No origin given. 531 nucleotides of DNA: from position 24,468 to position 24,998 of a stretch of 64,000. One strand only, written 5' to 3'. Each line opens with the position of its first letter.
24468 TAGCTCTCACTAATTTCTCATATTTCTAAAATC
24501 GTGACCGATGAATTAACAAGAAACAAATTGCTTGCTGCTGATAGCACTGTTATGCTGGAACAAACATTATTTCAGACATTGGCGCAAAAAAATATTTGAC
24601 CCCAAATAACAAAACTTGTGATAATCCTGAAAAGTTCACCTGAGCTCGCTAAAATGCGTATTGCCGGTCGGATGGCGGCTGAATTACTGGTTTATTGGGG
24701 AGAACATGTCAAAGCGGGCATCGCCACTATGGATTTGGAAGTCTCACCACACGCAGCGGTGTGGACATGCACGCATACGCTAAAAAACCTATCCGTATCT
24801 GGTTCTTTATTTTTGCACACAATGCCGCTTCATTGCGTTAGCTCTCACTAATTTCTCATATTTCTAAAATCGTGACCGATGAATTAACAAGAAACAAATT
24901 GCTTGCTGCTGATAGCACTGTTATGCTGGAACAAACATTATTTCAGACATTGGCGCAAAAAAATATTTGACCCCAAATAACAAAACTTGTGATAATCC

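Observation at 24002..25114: Exactly phased 3 x 371-bp repeat across the antiporter/map boundary, with evidence for two-step amplification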

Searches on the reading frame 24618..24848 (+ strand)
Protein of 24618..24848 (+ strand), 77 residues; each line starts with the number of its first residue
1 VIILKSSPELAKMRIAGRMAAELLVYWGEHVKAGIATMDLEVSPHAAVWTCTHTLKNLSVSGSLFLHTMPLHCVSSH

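Call 17: find_encoding_contigs(protein=window:24618-24848:+, flank=4000, max_places=10)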
Protein window:24618-24848:+ (77 aa): no gene with exactly this product is on record in the collection.
